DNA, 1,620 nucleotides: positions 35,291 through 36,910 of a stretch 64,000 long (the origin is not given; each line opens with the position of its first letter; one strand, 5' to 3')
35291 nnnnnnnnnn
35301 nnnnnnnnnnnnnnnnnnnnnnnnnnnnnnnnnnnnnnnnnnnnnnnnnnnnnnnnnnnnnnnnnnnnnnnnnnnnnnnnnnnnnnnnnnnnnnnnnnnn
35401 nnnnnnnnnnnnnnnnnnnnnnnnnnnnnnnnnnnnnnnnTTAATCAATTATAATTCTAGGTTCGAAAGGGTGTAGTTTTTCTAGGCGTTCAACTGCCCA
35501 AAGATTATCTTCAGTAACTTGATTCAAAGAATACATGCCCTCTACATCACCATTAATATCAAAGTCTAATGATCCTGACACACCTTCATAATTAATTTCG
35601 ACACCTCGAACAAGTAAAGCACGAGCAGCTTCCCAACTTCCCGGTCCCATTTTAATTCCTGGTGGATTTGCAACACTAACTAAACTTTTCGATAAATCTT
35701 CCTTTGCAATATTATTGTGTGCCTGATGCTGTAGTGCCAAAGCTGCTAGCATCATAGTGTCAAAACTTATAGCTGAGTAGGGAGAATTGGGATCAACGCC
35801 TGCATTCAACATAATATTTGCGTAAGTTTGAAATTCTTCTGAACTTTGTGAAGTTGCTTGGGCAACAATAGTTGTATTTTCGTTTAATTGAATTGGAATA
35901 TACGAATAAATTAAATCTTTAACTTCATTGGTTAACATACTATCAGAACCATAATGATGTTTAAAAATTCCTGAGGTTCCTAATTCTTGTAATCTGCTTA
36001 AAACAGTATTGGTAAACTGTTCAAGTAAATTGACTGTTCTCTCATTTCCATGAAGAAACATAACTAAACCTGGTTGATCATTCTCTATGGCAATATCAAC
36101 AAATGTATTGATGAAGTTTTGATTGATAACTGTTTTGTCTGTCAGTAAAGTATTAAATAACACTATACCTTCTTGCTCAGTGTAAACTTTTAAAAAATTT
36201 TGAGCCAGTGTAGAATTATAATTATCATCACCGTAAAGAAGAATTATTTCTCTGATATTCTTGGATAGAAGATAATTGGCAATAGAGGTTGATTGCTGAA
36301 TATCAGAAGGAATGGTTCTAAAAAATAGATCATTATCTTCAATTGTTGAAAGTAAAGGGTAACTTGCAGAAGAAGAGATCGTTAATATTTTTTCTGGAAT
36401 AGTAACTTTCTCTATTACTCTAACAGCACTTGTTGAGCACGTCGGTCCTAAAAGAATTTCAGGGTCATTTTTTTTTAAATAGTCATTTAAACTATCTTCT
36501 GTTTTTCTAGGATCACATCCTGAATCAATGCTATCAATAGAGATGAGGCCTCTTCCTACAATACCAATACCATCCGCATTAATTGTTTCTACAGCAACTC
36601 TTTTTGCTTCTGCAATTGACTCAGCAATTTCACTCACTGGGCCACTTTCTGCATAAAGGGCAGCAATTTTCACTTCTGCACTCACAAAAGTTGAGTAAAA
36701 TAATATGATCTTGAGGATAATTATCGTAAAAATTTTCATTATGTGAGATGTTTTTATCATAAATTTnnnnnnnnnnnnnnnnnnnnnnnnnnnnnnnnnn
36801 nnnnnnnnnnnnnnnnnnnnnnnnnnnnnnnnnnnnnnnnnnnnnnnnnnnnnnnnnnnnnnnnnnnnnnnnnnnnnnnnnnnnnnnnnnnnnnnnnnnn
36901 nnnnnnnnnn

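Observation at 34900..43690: Tightly coupled four-gene operon: tpsA - tpsB - orphan type-I binding protein - secreted histidine phosphatase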

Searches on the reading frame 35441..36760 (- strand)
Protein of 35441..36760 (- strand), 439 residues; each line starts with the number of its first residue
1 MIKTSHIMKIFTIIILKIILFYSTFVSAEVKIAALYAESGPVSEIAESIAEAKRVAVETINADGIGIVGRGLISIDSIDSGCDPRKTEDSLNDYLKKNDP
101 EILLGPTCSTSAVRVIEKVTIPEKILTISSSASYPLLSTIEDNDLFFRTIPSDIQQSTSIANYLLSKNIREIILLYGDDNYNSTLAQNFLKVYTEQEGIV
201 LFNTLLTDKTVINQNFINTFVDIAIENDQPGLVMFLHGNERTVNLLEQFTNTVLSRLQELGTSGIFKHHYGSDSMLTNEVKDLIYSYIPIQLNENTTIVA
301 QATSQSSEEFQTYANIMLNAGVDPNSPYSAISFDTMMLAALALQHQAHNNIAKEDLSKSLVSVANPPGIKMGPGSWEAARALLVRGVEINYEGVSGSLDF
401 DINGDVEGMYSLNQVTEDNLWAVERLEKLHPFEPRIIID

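Call 3: search_protein_families(library=pfam, proteins=[window:35441-36760:-], max_evalue=0.01)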
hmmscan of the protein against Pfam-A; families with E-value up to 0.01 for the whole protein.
window:35441-36760:- (439 aa): 3 families
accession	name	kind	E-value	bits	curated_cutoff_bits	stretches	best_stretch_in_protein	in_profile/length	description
PF01094.35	ANF_receptor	-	2.8e-27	96.1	25.4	1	50-416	3-351/353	Receptor family ligand binding region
PF13458.12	Peripla_BP_6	-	1.4e-16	61.6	31.7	1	29-254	1-215/343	Periplasmic binding protein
PF13433.12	Peripla_BP_5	-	5.4e-06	26.2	27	1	30-199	1-162/363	Periplasmic binding protein domain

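Call 4: search_protein_families(library=ncbifam, proteins=[window:35441-36760:-], max_evalue=0.01)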
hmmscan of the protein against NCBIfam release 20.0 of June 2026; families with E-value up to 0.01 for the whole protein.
window:35441-36760:- (439 aa): 3 families
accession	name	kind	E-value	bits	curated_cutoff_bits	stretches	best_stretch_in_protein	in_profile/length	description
NF011933.0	PRK15404.1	subfamily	1.9e-17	63.4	477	1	13-203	9-197/370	high-affinity branched-chain amino acid ABC transporter substrate-binding protein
TIGR03669.1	urea_ABC_arch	equivalog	2.2e-06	26.9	494.8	1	30-254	1-213/375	urea ABC transporter substrate-binding protein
TIGR03407.1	urea_ABC_UrtA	exception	0.00023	20.2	492.75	1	30-202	1-163/361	urea ABC transporter substrate-binding protein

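Call 7: find_homologous_proteins(query=window:35441-36760:-, max_evalue=0.00001)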
Query window:35441-36760:- (439 aa): 62 proteins with E <= 0.00001 among 6745 candidates.
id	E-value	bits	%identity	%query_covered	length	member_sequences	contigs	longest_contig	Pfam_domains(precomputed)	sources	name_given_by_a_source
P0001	9.6e-266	899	96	98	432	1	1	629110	PF01094.35,PF13458.13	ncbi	-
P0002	9.5e-265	896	95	95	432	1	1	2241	PF01094.35,PF13458.13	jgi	-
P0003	3.8e-264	894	95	95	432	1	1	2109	PF01094.35,PF13458.13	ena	-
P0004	4.2e-264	894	95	95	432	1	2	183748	PF01094.35,PF13433.13,PF13458.13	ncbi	-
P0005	4.8e-264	893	95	95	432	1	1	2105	PF01094.35,PF13458.13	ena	-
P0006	5.0e-264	893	95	95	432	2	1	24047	PF01094.35,PF13458.13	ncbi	-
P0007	6.4e-264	893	95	95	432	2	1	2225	PF01094.35,PF13458.13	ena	-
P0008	6.9e-264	893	95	95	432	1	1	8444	PF01094.35,PF13458.13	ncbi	-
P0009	8.6e-264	893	95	95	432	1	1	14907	PF01094.35,PF13433.13,PF13458.13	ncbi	-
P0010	1.3e-263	892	95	95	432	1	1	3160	PF01094.35,PF13458.13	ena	-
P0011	1.9e-263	892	94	95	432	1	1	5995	PF01094.35,PF13458.13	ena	-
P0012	2.7e-263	891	94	95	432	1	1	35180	PF01094.35,PF13433.13,PF13458.13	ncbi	-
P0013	3.1e-263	891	94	95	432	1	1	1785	PF01094.35,PF13458.13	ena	-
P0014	3.7e-263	891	94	95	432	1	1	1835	PF01094.35,PF13458.13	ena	-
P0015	3.8e-263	891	94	95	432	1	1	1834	PF01094.35,PF13458.13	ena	-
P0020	7.6e-263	890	94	98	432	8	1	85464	PF01094.35,PF13458.13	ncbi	-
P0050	2.0e-146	506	55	97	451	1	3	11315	PF01094.35,PF13458.13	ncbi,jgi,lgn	jgi:branched-chain amino acid transport system substrate-binding protein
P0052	2.2e-143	496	53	98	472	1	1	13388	PF01094.35,PF13458.13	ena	-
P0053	3.1e-143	496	54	99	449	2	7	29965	PF01094.35,PF13458.13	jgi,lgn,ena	-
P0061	1.8e-22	98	25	91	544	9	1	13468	PF01094.35,PF13433.13,PF13458.13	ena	-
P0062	2.3e-22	98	26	86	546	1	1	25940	PF01094.35,PF13433.13,PF13458.13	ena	-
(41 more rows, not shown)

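Call 8: find_encoding_contigs(protein=P0053, flank=10000, max_places=6)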
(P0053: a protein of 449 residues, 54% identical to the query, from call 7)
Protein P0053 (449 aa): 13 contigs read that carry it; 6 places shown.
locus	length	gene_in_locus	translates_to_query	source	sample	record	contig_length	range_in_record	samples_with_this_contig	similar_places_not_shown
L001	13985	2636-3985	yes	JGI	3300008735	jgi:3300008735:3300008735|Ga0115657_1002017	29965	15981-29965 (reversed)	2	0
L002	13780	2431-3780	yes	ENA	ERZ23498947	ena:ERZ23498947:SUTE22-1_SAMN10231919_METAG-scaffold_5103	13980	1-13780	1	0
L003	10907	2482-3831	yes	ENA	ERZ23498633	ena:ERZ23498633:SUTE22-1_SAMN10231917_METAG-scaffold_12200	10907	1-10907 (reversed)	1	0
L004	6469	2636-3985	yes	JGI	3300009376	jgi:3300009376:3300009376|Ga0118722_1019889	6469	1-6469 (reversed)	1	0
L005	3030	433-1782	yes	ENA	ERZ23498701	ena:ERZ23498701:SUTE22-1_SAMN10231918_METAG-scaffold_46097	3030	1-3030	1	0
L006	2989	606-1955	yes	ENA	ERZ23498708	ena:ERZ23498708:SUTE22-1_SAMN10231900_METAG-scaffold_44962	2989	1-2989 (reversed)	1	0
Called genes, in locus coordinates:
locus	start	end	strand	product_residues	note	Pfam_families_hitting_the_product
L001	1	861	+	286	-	?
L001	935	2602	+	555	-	PF08479:POTRA_2 (weak), PF03865:ShlB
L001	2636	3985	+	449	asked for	PF13458:Peripla_BP_6, PF01094:ANF_receptor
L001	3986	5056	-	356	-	PF01555:N6_N4_Mtase, PF18755:RAMA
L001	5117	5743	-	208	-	PF01351:RNase_HII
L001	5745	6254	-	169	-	PF00994:MoCF_biosynth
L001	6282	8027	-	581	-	PF01464:SLT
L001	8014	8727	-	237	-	PF03167:UDG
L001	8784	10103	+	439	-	PF07719:TPR_2 (faint), PF23914:TPR_CcmH_CycH (faint), PF13374:TPR_10 (faint), PF13428:TPR_14 (faint), PF14559:TPR_19 (faint), PF23558:TPR_P4H (faint), PF13174:TPR_6 (faint), PF13431:TPR_17 (faint), +3 more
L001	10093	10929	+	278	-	PF00288:GHMP_kinases_N (weak), PF08544:GHMP_kinases_C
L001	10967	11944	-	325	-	PF02653:BPD_transp_2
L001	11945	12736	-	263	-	PF13175:AAA_15 (weak), PF00005:ABC_tran, PF13304:AAA_21 (faint)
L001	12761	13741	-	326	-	PF13407:Peripla_BP_4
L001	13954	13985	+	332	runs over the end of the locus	PF00487:FA_desaturase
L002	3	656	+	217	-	?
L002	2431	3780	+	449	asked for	PF13458:Peripla_BP_6, PF01094:ANF_receptor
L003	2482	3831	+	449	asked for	PF13458:Peripla_BP_6, PF01094:ANF_receptor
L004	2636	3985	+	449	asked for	PF13458:Peripla_BP_6, PF01094:ANF_receptor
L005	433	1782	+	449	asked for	PF13458:Peripla_BP_6, PF01094:ANF_receptor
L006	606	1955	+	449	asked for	PF13458:Peripla_BP_6, PF01094:ANF_receptor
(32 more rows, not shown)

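Call 9: find_encoding_contigs(protein=P0050, flank=10000, max_places=4)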
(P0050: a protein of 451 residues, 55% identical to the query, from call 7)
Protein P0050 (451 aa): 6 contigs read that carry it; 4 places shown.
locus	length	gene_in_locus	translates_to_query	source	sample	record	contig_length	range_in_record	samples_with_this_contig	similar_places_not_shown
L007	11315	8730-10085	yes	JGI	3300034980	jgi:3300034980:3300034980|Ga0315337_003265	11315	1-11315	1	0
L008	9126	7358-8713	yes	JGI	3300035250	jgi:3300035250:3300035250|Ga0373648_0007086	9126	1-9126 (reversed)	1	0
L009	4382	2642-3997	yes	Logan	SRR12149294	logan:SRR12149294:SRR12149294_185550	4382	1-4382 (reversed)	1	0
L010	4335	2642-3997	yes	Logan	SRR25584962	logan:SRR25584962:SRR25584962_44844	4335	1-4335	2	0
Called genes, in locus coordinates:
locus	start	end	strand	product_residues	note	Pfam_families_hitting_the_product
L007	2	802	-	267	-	?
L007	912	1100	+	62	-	-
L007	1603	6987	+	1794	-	PF05860:TPS, PF14312:FG-GAP_2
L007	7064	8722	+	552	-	PF08479:POTRA_2, PF03865:ShlB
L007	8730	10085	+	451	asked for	PF13458:Peripla_BP_6, PF01094:ANF_receptor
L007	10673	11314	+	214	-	?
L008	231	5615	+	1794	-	PF05860:TPS, PF14312:FG-GAP_2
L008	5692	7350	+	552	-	PF08479:POTRA_2 (weak), PF03865:ShlB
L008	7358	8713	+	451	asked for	PF13458:Peripla_BP_6, PF01094:ANF_receptor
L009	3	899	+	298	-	?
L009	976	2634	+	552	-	PF08479:POTRA_2, PF03865:ShlB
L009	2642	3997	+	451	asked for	PF13458:Peripla_BP_6, PF01094:ANF_receptor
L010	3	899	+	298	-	?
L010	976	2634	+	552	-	PF08479:POTRA_2 (weak), PF03865:ShlB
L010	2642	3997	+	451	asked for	PF13458:Peripla_BP_6, PF01094:ANF_receptor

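Call 10: find_encoding_contigs(protein=P0052, flank=10000, max_places=3)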
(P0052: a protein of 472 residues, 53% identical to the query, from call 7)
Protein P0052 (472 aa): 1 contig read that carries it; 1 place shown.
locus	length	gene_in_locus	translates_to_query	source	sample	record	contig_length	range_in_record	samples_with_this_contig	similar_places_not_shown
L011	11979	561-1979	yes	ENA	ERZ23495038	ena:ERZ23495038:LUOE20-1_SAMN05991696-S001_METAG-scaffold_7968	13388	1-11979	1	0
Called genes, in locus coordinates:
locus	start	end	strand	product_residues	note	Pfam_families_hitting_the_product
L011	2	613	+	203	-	?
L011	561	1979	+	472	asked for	PF13458:Peripla_BP_6, PF01094:ANF_receptor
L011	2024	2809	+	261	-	PF06283:ThuA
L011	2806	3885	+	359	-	PF01408:GFO_IDH_MocA, PF02894:GFO_IDH_MocA_C, PF22725:GFO_IDH_MocA_C3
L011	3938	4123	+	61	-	-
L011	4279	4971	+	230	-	PF01261:AP_endonuc_2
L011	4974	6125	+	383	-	PF01408:GFO_IDH_MocA, PF22725:GFO_IDH_MocA_C3, PF02894:GFO_IDH_MocA_C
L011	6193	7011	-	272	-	PF00528:BPD_transp_1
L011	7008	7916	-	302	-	PF00528:BPD_transp_1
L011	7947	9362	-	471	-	PF01547:SBP_bac_1, PF13416:SBP_bac_8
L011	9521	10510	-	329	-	PF00487:FA_desaturase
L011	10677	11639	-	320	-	PF14226:DIOX_N, PF03171:2OG-FeII_Oxy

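Call 12: find_encoding_contigs(protein=P0062, flank=10000, max_places=3)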
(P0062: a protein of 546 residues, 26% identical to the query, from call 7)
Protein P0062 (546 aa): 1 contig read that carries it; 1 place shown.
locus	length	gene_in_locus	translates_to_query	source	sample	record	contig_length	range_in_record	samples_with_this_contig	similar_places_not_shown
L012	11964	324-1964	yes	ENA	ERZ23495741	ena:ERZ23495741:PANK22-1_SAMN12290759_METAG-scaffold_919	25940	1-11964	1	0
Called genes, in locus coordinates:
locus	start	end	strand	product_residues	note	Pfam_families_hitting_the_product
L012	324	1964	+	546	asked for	PF13433:Peripla_BP_5, PF13458:Peripla_BP_6, PF01094:ANF_receptor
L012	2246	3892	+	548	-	PF13458:Peripla_BP_6, PF13433:Peripla_BP_5, PF01094:ANF_receptor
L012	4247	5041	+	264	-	PF07286:D-Glu_cyclase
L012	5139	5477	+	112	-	-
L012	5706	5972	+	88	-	-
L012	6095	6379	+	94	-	-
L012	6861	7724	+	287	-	PF14336:GLUCM-like_C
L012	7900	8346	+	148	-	PF06240:COXG, PF10604:Polyketide_cyc2 (weak)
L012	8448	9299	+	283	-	PF00378:ECH_1, PF16113:ECH_2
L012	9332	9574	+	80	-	PF09413:DUF2007 (weak)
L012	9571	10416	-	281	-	PF00326:Peptidase_S9 (faint), PF00561:Abhydrolase_1, PF12146:Hydrolase_4, PF12697:Abhydrolase_6, PF03096:Ndr (weak)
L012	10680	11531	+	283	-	-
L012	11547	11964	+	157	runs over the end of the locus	-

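Call 13: find_encoding_contigs(protein=P0061, flank=10000, max_places=3)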
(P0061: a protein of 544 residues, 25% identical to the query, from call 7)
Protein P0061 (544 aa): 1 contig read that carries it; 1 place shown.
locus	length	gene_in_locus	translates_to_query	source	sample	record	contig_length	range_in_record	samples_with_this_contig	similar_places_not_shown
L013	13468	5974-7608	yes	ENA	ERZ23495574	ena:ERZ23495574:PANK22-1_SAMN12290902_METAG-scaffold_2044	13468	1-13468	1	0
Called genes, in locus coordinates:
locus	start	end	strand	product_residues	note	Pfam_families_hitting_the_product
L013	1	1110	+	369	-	?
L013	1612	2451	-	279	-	PF11716:MDMPI_N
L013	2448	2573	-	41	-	-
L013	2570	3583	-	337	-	PF00044:Gp_dh_N, PF02800:Gp_dh_C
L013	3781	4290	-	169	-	PF01243:PNPOx_N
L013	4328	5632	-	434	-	PF03952:Enolase_N, PF00113:Enolase_C, PF07476:MAAL_C (weak)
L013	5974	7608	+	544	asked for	PF13433:Peripla_BP_5, PF13458:Peripla_BP_6, PF01094:ANF_receptor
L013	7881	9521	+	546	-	PF13433:Peripla_BP_5, PF13458:Peripla_BP_6, PF01094:ANF_receptor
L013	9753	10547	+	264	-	PF07286:D-Glu_cyclase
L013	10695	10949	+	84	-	-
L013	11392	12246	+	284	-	PF14336:GLUCM-like_C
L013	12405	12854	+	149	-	PF06240:COXG, PF10604:Polyketide_cyc2 (weak)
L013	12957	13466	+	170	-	?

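Call 14: find_encoding_contigs(protein=P0001, flank=10000, max_places=2)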
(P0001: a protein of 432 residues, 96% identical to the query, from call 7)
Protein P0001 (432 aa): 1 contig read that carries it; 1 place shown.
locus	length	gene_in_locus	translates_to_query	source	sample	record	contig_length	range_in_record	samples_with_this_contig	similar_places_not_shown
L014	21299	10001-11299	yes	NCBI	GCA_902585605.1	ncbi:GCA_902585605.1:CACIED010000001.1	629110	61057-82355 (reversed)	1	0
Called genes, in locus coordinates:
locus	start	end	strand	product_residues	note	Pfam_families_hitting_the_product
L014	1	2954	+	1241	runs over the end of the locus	PF05860:TPS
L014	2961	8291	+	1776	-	PF05860:TPS, PF14312:FG-GAP_2 (weak), PF18657:YDG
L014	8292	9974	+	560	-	PF08479:POTRA_2 (faint), PF03865:ShlB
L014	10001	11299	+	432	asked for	PF13458:Peripla_BP_6, PF01094:ANF_receptor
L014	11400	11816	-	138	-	-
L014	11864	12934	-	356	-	PF01170:UPF0020 (faint), PF03602:Cons_hypoth95 (faint), PF13847:Methyltransf_31 (faint), PF01555:N6_N4_Mtase, PF18755:RAMA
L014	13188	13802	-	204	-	PF01351:RNase_HII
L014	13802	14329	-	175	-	PF00994:MoCF_biosynth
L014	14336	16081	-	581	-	PF01464:SLT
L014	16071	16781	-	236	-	PF03167:UDG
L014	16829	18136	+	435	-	PF12895:ANAPC3 (faint), PF23558:TPR_P4H (faint), PF23914:TPR_CcmH_CycH (faint), PF07719:TPR_2 (faint), PF13181:TPR_8 (faint), PF13428:TPR_14 (faint), PF00515:TPR_1 (weak), PF13424:TPR_12 (weak), +7 more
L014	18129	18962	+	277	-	PF00288:GHMP_kinases_N (faint), PF08544:GHMP_kinases_C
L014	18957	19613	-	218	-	PF03737:RraA-like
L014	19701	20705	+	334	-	PF01408:GFO_IDH_MocA, PF02894:GFO_IDH_MocA_C, PF22725:GFO_IDH_MocA_C3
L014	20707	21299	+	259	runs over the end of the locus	PF00106:adh_short, PF08659:KR (weak), PF13561:adh_short_C2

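Call 21: find_related_loci(query=A1, collection=genome_contigs, flank=10000)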
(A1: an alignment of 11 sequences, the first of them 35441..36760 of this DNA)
Query A1 (439 aa) in genome_contigs; peptide patterns used: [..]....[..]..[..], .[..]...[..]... (x = any residue, [..] = any of these).
270 stretches matched a pattern; 40 encode a relative of the query (tblastn E <= 1e-3); 37 distinct loci.
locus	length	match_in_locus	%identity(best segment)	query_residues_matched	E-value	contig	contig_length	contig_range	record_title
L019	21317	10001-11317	100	1-439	0e+0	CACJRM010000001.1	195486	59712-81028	MAG: uncultured Alphaproteobacteria bacterium isolate AG-915-O06 genome assembly, contig: AG-915-O06_NODE_1, whole genom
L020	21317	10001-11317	100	1-439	0e+0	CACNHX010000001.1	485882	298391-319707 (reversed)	MAG: uncultured Alphaproteobacteria bacterium isolate AG-893-A21 genome assembly, contig: AG-893-A21_NODE_1, whole genom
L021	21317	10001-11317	100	1-439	0e+0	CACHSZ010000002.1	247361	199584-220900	uncultured Alphaproteobacteria bacterium isolate AG-912-F03 genome assembly, contig: AG-912-F03_NODE_2, whole genome sho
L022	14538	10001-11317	100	1-439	0e+0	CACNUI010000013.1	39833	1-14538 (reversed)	MAG: uncultured Alphaproteobacteria bacterium isolate AG-893-O06 genome assembly, contig: AG-893-O06_NODE_13, whole geno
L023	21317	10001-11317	100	1-439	0e+0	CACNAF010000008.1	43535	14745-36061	MAG: uncultured Alphaproteobacteria bacterium isolate AG-892-J17 genome assembly, contig: AG-892-J17_NODE_8, whole genom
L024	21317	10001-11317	100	1-439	0e+0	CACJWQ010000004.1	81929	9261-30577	uncultured Alphaproteobacteria bacterium isolate AG-453-C10 genome assembly, contig: AG-453-C10_NODE_4, whole genome sho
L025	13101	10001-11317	99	1-439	0e+0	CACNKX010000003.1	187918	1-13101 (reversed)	MAG: uncultured Alphaproteobacteria bacterium isolate AG-893-E11 genome assembly, contig: AG-893-E11_NODE_3, whole genom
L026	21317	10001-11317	99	1-439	0e+0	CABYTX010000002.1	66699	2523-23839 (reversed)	MAG: uncultured Alphaproteobacteria bacterium isolate AG-894-P19 genome assembly, contig: AG-894-P19_NODE_2, whole genom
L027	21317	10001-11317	99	1-439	0e+0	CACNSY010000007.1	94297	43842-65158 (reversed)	MAG: uncultured Alphaproteobacteria bacterium isolate AG-893-M20 genome assembly, contig: AG-893-M20_NODE_7, whole genom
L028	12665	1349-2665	98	1-439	0e+0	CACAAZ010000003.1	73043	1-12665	uncultured Alphaproteobacteria bacterium isolate AG-897-D18 genome assembly, contig: AG-897-D18_NODE_3, whole genome sho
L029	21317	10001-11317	95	1-439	0e+0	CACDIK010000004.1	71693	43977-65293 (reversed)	uncultured Alphaproteobacteria bacterium isolate AG-903-O20 genome assembly, contig: AG-903-O20_NODE_4, whole genome sho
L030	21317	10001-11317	95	1-439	0e+0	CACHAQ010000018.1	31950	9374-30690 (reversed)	uncultured Alphaproteobacteria bacterium isolate AG-426-J10 genome assembly, contig: AG-426-J10_NODE_18, whole genome sh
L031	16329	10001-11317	95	1-439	0e+0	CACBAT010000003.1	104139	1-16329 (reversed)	uncultured Alphaproteobacteria bacterium isolate AG-899-B06 genome assembly, contig: AG-899-B06_NODE_3, whole genome sho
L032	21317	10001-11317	94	1-439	0e+0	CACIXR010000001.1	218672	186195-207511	uncultured Alphaproteobacteria bacterium isolate AG-914-F14 genome assembly, contig: AG-914-F14_NODE_1, whole genome sho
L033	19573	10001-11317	94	1-439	0e+0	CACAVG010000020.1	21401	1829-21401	uncultured Alphaproteobacteria bacterium isolate AG-898-L16 genome assembly, contig: AG-898-L16_NODE_20, whole genome sh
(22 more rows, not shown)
